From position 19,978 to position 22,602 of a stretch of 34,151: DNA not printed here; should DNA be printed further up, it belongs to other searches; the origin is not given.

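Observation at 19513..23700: Cdc48/p97-like double-ring AAA+ unfoldase in a bacterial, apparently diderm, context, flanked by an FKBP prolyl isomerase and an MFS transporter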

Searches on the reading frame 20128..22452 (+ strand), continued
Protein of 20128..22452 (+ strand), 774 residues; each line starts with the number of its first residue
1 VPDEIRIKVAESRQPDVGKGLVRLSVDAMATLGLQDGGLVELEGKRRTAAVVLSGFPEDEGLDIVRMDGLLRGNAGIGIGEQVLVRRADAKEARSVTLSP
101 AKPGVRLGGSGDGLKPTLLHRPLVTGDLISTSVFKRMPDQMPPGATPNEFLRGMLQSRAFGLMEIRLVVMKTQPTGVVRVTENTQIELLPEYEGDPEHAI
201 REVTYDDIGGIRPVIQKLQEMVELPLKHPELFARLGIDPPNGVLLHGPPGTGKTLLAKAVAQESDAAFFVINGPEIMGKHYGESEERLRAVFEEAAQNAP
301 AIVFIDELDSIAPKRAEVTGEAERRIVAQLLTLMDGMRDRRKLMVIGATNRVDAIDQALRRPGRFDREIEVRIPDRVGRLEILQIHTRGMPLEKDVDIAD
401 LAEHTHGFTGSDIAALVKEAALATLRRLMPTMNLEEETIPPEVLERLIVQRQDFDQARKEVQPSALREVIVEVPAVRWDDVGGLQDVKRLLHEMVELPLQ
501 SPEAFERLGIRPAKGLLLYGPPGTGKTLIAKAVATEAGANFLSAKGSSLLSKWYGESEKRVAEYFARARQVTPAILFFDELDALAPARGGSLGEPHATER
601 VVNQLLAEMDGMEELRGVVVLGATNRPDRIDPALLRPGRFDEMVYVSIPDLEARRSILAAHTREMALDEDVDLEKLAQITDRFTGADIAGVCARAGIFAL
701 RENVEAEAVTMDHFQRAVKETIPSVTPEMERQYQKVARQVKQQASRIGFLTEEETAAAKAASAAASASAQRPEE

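Call 47: search_solved_structures(query=window:20128-22452:+, max_evalue=1e-200, show_alignments=1)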
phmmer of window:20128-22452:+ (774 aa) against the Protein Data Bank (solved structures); distinct sequences matched with E-value up to 1e-200: 4.
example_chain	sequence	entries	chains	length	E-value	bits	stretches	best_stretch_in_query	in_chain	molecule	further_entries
5g4f_A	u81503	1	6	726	3.4e-229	766.2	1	5-736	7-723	VCP-LIKE ATPASE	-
5g4g_A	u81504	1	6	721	3.9e-229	766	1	6-736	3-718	VCP-LIKE ATPASE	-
5vc7_A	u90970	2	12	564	1.3e-212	711.4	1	200-743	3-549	VCP-like ATPase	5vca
5c18_A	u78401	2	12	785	2.1e-204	684.2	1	21-745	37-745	Transitional endoplasmic reticulum ATPase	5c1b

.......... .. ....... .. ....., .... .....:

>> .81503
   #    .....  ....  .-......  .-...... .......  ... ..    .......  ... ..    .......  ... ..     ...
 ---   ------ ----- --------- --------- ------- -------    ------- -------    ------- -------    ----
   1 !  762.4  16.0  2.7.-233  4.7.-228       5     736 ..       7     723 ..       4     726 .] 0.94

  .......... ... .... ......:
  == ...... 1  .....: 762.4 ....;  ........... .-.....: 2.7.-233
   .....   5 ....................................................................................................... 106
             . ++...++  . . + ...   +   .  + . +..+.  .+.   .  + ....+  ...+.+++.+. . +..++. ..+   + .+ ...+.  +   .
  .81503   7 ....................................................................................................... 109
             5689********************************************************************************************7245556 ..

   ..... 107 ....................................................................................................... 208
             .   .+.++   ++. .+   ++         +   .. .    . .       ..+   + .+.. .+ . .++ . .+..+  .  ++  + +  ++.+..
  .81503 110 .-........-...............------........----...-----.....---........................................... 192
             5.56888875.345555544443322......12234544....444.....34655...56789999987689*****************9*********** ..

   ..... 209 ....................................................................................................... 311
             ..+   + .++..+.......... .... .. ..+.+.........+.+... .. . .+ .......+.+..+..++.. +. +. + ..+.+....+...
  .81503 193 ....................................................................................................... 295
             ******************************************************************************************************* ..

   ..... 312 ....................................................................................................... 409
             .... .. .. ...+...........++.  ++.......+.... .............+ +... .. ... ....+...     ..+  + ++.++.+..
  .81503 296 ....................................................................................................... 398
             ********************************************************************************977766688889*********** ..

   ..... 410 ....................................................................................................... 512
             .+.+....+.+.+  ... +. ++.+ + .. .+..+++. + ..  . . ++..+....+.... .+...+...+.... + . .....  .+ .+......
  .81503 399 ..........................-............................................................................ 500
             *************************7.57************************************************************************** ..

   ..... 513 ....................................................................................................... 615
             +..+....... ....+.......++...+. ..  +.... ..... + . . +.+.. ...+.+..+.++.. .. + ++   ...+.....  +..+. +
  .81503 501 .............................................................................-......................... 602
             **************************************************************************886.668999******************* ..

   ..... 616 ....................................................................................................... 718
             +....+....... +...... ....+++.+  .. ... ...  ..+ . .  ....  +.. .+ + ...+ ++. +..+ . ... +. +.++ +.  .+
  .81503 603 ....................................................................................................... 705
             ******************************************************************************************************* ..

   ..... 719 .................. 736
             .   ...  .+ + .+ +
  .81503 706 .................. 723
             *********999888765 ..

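Call 56: predict_structure(alignment_id=A1)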
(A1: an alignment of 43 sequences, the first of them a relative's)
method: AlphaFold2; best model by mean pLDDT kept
length: 774 residues; sequences in the alignment: 43
mean_pLDDT: 81.2   pTM: 0.66
mean pLDDT of the five models: 81.2, 80.8, 76.3, 75.7, 71.9
residues with pLDDT >= 90: 227; 70-90: 424; 50-70: 70; < 50: 53
segments of 3 or more residues with pLDDT < 50: 134-145, 148-150, 153-159, 467-469, 743-754, 767-774
pLDDT, mean of each block of 10 residues (from residue 1): 84 83 92 90 93 90 90 88 92 92 78 82 90 47 47 50 82 92 90 62 79 86 87 82 87 89 87 78 85 89 89 65 82 78 87 80 84 85 86 86 84 92 89 74 80 91 64 74 87 89 81 85 89 88 79 73 80 85 75 63 85 69 87 80 86 92 92 94 90 94 91 95 84 74 43 49 49 39
secondary structure, 60 per line:
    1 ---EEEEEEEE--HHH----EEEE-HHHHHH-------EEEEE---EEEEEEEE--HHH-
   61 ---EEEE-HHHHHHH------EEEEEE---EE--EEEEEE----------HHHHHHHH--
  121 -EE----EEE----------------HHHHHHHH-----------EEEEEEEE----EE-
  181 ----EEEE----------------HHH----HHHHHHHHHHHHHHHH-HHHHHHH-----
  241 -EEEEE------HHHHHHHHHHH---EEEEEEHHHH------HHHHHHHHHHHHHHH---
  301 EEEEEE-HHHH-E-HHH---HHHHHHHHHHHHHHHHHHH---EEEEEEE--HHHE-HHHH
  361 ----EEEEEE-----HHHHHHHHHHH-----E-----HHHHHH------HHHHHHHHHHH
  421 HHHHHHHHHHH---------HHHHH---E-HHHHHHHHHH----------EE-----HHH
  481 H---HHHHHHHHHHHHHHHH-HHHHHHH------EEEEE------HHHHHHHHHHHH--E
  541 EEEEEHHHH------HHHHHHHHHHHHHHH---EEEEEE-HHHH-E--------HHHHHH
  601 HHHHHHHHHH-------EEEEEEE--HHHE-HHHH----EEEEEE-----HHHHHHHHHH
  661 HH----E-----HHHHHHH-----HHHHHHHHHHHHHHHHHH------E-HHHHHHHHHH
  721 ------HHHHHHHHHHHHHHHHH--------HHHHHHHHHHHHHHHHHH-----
elements in order (helices of 4 or more, strands of 3 or more residues): E4-11 E21-24 H26-31 E39-43 E47-54 E64-67 H69-75 E82-87 E95-100 H111-118 E128-130 H147-154 E166-173 E185-188 H212-227 H229-235 E242-246 H253-263 E267-272 H273-276 H283-297 E301-306 H308-311 H321-339 E343-349 H357-360 E365-370 H376-386 H398-403 H410-431 H441-445 H451-460 H478-481 H485-500 H502-508 E515-519 H526-537 E540-545 H546-549 H556-570 E574-579 H581-584 H595-610 E618-624 H632-635 E640-645 H651-662 H673-679 H685-702 H711-720 H727-743 H752-769

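Call 57: search_protein_representatives(protein=window:20128-22452:+)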
Query: 774 residues. Proteins with E-value up to 0.001 (for the whole library): 131312; up to 1e-10: 71176; up to 1e-30: 21236. The best 150 are listed.
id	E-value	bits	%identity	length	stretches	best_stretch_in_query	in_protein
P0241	0.0e+00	1161.3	50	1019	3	166-665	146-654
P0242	9.1e-294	992.9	63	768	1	4-754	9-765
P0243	5.8e-248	841.5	54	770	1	4-746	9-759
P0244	2.7e-244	829.4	54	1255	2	278-739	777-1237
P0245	5.5e-243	825.1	54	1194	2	346-742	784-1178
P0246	7.2e-243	824.7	56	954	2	165-746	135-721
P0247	3.5e-241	819.1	52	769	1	4-742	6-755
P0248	2.5e-239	813.0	52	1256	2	283-744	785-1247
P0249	5.9e-239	811.8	55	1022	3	3-394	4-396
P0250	1.4e-238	810.5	51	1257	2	283-741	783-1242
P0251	2.4e-236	803.1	55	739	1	2-741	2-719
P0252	3.4e-236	802.6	51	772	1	4-743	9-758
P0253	1.4e-235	800.6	53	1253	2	4-558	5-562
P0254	4.8e-235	798.8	52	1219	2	2-551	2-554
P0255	1.2e-234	797.5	51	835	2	1-397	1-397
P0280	8.2e-196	669.1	49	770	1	4-753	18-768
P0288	4.1e-189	647.0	49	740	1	4-746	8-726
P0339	7.7e-162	556.8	51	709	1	165-720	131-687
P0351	3.0e-159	548.3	50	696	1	167-725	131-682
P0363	6.0e-157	540.7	50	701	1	165-721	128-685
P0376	9.6e-155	533.4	50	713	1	168-704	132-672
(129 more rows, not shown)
